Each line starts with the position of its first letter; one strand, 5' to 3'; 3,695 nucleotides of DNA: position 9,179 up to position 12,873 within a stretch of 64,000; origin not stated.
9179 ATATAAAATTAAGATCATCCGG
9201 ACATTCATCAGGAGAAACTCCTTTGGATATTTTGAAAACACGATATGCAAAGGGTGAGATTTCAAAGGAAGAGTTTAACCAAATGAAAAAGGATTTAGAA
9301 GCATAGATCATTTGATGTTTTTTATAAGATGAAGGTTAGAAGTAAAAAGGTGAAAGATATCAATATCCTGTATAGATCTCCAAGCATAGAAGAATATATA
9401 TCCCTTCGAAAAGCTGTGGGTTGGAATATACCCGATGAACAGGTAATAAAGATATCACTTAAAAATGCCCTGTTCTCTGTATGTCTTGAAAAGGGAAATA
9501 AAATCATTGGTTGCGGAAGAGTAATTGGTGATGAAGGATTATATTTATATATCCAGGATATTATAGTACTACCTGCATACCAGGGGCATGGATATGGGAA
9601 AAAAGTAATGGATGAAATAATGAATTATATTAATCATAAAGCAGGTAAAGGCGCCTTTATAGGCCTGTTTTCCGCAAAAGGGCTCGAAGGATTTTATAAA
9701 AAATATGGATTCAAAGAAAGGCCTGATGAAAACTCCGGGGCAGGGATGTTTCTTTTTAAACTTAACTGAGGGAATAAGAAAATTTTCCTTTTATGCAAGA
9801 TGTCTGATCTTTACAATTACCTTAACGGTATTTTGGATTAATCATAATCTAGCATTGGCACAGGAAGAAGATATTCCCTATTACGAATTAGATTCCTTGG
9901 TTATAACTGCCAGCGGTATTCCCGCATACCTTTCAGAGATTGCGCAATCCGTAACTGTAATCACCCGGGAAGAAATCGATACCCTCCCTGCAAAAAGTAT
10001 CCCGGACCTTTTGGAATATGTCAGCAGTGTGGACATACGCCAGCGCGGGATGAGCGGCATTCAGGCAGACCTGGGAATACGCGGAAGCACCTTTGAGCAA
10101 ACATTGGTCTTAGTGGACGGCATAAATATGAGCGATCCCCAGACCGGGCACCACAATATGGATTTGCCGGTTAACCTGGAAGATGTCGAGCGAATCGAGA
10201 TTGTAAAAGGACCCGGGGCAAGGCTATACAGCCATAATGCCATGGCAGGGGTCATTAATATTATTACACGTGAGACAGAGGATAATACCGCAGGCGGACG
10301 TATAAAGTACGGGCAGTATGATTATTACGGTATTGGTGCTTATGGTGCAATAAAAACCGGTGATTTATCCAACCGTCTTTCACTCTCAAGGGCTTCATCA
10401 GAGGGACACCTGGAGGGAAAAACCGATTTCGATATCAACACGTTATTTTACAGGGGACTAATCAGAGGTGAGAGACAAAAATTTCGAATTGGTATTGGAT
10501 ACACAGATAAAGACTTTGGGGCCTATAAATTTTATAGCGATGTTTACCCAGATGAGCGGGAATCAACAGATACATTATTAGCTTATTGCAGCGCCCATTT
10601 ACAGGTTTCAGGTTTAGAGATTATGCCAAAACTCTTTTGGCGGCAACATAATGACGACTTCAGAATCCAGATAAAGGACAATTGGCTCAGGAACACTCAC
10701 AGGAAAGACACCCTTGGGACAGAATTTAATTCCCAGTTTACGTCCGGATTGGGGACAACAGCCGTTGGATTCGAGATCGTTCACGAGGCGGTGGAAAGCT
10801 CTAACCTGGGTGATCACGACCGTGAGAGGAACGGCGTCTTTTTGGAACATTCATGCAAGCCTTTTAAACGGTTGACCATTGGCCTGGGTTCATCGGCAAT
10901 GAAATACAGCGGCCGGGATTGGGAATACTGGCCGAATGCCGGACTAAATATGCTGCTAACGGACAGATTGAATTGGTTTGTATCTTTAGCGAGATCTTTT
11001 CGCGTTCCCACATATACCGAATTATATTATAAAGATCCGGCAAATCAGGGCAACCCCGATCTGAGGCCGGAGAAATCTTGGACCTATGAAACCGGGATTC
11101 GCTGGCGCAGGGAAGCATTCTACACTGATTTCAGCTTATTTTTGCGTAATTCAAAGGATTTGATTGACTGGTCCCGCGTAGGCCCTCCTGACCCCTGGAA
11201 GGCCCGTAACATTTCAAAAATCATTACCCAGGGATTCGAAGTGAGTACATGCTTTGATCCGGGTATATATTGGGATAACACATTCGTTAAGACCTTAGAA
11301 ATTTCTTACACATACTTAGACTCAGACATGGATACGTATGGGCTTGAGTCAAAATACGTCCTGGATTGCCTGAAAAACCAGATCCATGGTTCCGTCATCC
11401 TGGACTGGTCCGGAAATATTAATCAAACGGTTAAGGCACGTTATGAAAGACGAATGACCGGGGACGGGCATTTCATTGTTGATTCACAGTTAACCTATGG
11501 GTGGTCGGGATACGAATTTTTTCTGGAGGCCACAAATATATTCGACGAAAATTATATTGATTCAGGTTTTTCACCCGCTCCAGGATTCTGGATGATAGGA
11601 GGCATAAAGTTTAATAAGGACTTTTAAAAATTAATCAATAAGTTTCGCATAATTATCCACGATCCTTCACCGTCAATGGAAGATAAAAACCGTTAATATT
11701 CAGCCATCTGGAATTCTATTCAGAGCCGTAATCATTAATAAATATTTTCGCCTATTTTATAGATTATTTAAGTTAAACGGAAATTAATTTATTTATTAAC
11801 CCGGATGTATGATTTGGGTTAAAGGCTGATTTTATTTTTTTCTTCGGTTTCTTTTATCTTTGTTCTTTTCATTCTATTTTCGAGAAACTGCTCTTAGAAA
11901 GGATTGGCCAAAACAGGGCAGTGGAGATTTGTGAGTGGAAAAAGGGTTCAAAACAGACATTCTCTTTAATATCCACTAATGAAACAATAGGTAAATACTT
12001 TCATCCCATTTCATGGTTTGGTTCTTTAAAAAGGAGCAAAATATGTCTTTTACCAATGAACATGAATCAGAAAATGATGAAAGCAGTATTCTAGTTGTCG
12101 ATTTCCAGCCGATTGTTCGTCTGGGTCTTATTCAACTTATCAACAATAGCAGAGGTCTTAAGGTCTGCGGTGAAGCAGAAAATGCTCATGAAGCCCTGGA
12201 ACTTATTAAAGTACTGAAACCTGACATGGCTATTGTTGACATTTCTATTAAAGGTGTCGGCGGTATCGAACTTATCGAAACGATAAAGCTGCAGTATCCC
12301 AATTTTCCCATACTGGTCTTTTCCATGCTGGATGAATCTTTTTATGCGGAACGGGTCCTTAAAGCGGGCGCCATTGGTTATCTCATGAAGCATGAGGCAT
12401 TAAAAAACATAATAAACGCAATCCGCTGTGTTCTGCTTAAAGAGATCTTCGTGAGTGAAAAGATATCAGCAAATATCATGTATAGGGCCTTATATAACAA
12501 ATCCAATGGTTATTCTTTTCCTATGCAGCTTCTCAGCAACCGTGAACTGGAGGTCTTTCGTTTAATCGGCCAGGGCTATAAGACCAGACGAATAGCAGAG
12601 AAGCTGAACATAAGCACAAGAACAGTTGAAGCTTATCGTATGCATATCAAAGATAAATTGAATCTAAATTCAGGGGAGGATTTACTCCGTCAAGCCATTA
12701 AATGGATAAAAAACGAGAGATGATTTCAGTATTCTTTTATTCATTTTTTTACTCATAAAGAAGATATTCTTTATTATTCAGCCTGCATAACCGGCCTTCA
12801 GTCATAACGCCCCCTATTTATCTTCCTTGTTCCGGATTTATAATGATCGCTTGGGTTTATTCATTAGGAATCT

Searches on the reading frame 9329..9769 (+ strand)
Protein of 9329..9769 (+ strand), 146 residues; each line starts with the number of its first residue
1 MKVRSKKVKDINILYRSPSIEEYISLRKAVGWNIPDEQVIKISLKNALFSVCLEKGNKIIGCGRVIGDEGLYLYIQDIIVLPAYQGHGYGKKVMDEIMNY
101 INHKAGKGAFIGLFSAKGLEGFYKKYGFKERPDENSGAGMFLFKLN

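Call 6: search_protein_families(library=pfam, proteins=[window:9329-9769:+], max_evalue=0.001)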
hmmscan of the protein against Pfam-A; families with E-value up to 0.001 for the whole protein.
window:9329-9769:+ (146 aa): 3 families
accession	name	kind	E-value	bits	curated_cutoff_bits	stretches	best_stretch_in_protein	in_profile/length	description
PF13508.13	Acetyltransf_7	-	7.6e-14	52.3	27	1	52-130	7-84/84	Acetyltransferase (GNAT) domain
PF13673.13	Acetyltransf_10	-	2.6e-13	50.5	23.6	1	45-142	28-121/128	Acetyltransferase (GNAT) domain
PF00583.31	Acetyltransf_1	-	8.8e-12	45.8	20.7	1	32-128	16-116/116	Acetyltransferase (GNAT) family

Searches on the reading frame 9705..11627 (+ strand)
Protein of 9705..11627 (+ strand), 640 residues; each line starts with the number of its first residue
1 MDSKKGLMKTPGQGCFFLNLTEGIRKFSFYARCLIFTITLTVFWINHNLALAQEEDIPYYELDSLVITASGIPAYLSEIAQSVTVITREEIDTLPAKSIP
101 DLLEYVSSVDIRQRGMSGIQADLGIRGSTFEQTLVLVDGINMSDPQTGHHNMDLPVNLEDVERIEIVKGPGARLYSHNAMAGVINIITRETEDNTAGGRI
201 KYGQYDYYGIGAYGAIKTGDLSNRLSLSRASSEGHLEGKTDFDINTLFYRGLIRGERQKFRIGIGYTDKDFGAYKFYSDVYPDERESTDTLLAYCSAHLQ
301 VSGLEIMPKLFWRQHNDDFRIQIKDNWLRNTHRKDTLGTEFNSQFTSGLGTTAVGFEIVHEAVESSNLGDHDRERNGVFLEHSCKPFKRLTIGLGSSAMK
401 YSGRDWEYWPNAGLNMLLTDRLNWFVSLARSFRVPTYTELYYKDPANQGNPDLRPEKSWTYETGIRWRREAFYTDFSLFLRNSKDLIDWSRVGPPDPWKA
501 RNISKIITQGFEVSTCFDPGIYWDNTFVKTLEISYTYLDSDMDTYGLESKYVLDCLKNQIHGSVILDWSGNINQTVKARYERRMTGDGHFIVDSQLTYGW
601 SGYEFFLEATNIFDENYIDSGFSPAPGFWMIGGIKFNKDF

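Call 5: search_protein_families(library=ncbifam, proteins=[window:9705-11627:+], max_evalue=0.01)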
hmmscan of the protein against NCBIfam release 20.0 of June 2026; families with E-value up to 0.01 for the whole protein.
window:9705-11627:+ (640 aa): 32 families (the best 25 are shown)
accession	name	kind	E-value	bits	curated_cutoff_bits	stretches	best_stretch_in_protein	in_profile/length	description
TIGR01779.1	TonB-B12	equivalog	2.8e-39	135.2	599.7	2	48-206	17-172/614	TonB-dependent vitamin B12 receptor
TIGR01785.1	TonB-hemin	subfamily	7.1e-39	133.8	316.85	2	62-206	1-146/677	TonB-dependent heme/hemoglobin receptor family protein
TIGR01786.1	TonB-hemlactrns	subfamily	4.9e-38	130.9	323.75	2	76-205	18-150/719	TonB-dependent hemoglobin/transferrin/lactoferrin family receptor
NF007926.1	PRK10641.1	equivalog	1.6e-33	116.2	836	2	61-206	26-175/617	TonB-dependent vitamin B12 receptor BtuB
TIGR01783.1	TonB-siderophor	subfamily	3.4e-31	108.6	223.5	2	78-200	1-120/649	TonB-dependent siderophore receptor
NF053590.1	TonB_dep_TOL0244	equivalog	5.1e-26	91.4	645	1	62-523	10-483/604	TOL_0244 family TonB-dependent receptor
NF010010.0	PRK13483.1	equivalog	6.9e-25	87.1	927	1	44-196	15-170/660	ligand-gated channel protein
NF010038.0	PRK13513.1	equivalog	1.3e-23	83.4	942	1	51-194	24-170/659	ligand-gated channel protein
NF010011.0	PRK13484.1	equivalog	3.4e-22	78.5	1197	1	62-203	30-173/682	IreA family TonB-dependent siderophore receptor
NF050067.1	TonBEntbctnRecCfrA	equivalog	2.5e-20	72.4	1200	1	59-194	23-163/698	TonB-dependent ferric enterobactin receptor CfrA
NF007478.2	PRK10064.1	equivalog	5e-20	71.3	745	1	61-194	29-163/663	catecholate siderophore receptor CirA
NF049947.1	TonB_dep_PCPU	exception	1e-19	70.2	800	2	35-272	10-253/685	TonB-dependent receptor, PCPU motif-type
NF010012.0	PRK13486.1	equivalog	1.1e-19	70.2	924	1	63-194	26-163/696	TonB-dependent receptor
NF049944.1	TonB_dep_PUIUD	equivalog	8e-17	60.8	850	2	34-235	12-222/686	TonB-dependent receptor, PUIUD motif-type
NF010048.1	PRK13524.1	subfamily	1.5e-16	60.1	493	1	56-202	34-189/744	FepA family TonB-dependent siderophore receptor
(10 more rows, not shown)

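Call 6: search_protein_families(library=pfam, proteins=[window:9705-11627:+], max_evalue=0.001)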
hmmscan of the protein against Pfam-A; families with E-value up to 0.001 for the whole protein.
window:9705-11627:+ (640 aa): 3 families
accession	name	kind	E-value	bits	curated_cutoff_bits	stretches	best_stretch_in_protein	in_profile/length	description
PF00593.30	TonB_dep_Rec_b-barrel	-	4.5e-30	106.3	27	1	229-612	38-406/436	TonB dependent receptor-like, beta-barrel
PF07715.20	Plug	-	2.1e-23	83.3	23.9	1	77-183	3-107/107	TonB-dependent Receptor Plug Domain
PF14905.12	OMP_b-brl_3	-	2.6e-06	27.2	27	1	408-614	159-375/408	Outer membrane protein beta-barrel family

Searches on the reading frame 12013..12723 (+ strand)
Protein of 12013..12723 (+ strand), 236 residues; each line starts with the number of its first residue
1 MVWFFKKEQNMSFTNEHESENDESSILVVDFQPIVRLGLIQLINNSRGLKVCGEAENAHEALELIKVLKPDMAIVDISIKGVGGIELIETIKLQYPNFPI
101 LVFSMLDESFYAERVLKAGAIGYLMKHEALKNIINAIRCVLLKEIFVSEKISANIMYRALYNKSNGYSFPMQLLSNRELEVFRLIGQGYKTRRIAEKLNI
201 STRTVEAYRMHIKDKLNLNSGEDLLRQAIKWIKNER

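Call 5: search_protein_families(library=ncbifam, proteins=[window:12013-12723:+], max_evalue=0.01)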
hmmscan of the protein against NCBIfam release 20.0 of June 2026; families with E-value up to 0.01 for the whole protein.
window:12013-12723:+ (236 aa): 86 families (the best 25 are shown)
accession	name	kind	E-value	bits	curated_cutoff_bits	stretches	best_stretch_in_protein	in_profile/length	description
NF007018.1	PRK09483.1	equivalog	9.6e-39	133.3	280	1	25-231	3-206/217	UvrY/SirA/GacA family response regulator transcription factor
NF052445.1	RespRegMctR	equivalog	4.2e-38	130.8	300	1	25-230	3-201/205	two-component system response regulator MctR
NF011896.0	PRK15369.1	equivalog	1.5e-35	122.8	242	1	24-229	4-205/211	two component system response regulator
NF007935.0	PRK10651.1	equivalog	2e-34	118.7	250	1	20-221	3-203/216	two-component system response regulator NarL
NF007403.0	PRK09935.1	equivalog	2.8e-29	102.2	271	1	24-227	4-203/210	fimbria biosynthesis transcriptional regulator FimZ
NF007419.0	PRK09958.1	equivalog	2.2e-27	96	251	1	27-227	4-197/204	acid-sensing system DNA-binding response regulator EvgA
NF007708.0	PRK10403.1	equivalog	3e-26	92.2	343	1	23-220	6-200/215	nitrate/nitrite response regulator protein NarP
NF047785.1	respo_reg_MadR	equivalog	6e-26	91.1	300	1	26-220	3-195/209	MadR family response regulator transcription factor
NF008098.0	PRK10840.1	equivalog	3.6e-17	62.6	235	1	25-219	5-196/216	response regulator transcription factor RcsB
NF007685.0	PRK10360.1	equivalog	6.8e-17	61.9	258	1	26-226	4-190/196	response regulator transcription factor UhpA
NF006900.1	PRK09390.1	equivalog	1e-15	57.8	255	1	22-230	3-199/203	response regulator FixJ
NF001965.0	PRK00742.1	subfamily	5.2e-14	52.2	293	1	25-143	5-125/357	chemotaxis-specific protein-glutamate methyltransferase CheB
NF041830.1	RR_TF_ErdR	exception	1.3e-13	51.2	390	1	25-219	3-196/213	response regulator transcription factor ErdR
NF008677.0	PRK11697.1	equivalog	2.2e-12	46.9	246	1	26-130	4-105/238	two-component system response regulator BtsR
NF007969.0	PRK10693.1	equivalog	3.4e-12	46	329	1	25-165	9-148/337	two-component system response regulator RssB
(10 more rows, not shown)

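Call 6: search_protein_families(library=pfam, proteins=[window:12013-12723:+], max_evalue=0.001)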
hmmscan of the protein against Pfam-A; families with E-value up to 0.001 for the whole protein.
window:12013-12723:+ (236 aa): 4 families
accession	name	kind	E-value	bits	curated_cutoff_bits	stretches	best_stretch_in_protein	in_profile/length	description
PF00072.30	Response_reg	-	9.3e-23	81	30.2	1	26-138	1-111/111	Response regulator receiver domain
PF00196.25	GerE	-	3.1e-16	59.2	23.5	1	173-226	2-55/57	Bacterial regulatory proteins, luxR family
PF08281.18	Sigma70_r4_2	-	3.9e-05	23.7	25.7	1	172-216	9-54/54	Sigma-70, region 4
PF13384.12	HTH_23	-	0.00029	21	24.6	1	179-206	8-35/50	Homeodomain-like domain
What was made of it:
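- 12013..12723 (+): LuxR/NarL-type response regulator, possibly the operon's regulator (weak association). Pfam Response_reg plus GerE (call 6).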
